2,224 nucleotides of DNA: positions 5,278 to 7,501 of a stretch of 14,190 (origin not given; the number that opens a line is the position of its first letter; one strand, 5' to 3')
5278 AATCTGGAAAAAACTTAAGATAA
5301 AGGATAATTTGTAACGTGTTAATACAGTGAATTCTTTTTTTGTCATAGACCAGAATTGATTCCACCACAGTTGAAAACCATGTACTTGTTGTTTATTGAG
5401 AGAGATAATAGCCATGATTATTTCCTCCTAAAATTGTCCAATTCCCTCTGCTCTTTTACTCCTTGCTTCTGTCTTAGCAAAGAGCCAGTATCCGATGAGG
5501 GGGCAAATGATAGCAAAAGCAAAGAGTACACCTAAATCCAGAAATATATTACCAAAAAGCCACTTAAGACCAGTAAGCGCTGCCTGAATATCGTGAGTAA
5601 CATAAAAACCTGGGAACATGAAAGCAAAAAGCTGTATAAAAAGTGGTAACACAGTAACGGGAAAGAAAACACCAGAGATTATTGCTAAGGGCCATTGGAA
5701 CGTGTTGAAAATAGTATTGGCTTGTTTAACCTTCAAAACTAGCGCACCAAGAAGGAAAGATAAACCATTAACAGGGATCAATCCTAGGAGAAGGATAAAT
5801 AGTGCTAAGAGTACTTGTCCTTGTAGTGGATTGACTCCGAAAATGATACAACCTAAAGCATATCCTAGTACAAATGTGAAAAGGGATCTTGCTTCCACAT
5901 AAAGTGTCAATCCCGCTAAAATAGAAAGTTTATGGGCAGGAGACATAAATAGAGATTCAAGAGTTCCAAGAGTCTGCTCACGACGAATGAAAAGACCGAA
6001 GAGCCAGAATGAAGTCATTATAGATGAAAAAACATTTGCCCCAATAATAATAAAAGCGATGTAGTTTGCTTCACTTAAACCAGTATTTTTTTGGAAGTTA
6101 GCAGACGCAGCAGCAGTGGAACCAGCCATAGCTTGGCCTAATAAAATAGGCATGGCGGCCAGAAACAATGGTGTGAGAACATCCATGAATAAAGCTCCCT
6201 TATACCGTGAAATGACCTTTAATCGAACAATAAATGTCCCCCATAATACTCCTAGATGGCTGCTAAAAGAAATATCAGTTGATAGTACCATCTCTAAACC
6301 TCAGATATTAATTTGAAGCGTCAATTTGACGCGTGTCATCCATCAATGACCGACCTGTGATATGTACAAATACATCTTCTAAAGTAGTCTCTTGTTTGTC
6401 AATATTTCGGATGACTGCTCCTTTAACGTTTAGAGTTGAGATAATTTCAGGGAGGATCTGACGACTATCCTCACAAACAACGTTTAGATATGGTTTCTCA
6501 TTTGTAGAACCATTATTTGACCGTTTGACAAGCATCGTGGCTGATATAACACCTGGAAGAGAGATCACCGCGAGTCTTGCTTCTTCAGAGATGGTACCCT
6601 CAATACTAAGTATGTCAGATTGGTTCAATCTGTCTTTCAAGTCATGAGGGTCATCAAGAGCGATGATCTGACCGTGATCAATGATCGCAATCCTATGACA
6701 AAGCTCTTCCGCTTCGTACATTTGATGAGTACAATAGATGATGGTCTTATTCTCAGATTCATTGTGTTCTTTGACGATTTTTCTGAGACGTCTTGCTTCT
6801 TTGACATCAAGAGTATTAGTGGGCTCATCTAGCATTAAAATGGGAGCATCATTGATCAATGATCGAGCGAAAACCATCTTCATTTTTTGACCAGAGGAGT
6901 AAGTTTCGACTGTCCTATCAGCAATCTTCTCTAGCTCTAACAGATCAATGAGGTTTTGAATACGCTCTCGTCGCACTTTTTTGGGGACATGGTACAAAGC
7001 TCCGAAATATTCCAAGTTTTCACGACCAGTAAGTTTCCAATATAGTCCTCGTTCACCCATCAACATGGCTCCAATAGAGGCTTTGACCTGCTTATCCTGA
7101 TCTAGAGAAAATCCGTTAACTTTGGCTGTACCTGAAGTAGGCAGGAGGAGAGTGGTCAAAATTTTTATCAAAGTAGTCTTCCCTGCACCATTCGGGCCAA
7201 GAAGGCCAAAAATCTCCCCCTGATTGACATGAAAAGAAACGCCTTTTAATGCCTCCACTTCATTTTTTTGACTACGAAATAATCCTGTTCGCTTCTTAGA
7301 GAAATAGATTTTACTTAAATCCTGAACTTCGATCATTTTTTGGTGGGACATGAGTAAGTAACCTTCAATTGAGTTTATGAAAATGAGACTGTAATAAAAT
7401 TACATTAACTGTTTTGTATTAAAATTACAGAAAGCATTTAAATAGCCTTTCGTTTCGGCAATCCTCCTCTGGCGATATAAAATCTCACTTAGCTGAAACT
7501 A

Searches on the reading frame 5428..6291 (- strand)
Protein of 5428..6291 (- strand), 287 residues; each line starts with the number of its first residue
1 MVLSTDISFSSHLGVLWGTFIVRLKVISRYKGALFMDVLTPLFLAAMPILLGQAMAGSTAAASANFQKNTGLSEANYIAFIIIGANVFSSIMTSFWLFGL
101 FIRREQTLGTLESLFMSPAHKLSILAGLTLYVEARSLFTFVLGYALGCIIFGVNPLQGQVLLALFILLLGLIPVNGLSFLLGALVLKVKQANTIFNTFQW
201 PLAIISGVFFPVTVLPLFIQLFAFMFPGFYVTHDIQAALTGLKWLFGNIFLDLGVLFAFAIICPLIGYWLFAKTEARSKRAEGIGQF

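Call 15: search_protein_families(library=pfam, proteins=[window:5428-6291:-], max_evalue=0.001)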
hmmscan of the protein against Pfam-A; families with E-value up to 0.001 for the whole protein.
window:5428-6291:- (287 aa): 2 families
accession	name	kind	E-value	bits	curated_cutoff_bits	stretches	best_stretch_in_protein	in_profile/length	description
PF01061.29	ABC2_membrane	-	8.8e-09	35.6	26.9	1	50-232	34-203/211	ABC-2 type transporter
PF12698.13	ABC2_membrane_3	-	1.1e-07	31.7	31.6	1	62-268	144-346/347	ABC-2 family transporter protein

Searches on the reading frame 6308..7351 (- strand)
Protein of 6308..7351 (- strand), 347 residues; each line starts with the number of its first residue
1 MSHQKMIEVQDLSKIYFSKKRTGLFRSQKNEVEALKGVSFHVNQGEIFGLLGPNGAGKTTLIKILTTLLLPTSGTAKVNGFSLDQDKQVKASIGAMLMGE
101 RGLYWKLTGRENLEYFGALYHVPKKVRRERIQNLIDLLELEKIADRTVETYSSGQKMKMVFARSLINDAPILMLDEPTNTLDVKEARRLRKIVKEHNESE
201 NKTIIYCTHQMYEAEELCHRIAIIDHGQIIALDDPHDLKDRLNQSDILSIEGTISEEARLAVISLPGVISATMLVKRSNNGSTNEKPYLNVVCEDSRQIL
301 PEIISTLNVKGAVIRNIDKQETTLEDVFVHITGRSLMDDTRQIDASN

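Call 15: search_protein_families(library=pfam, proteins=[window:6308-7351:-], max_evalue=0.001)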
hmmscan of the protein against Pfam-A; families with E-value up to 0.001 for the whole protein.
window:6308-7351:- (347 aa): 5 families
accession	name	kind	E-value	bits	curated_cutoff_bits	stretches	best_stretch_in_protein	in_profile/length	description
PF00005.33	ABC_tran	-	4.3e-30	105.5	25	1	35-179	1-137/137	ABC transporter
PF13304.12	AAA_21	-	2.3e-09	38.2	27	1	47-69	1-23/304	AAA domain, putative AbiEii toxin, Type IV TA system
PF02463.25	SMC_N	-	2.6e-07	30.7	40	1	149-222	135-212/220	RecF/RecN/SMC N terminal domain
PF13555.12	AAA_29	-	1.6e-05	25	27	1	37-80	14-56/61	P-loop containing region of AAA domain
PF13732.12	DrrA1-3_C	-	3.5e-05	24.9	27.4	1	235-331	3-80/81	ATP-binding protein DrrA1-3-like, C-terminal domain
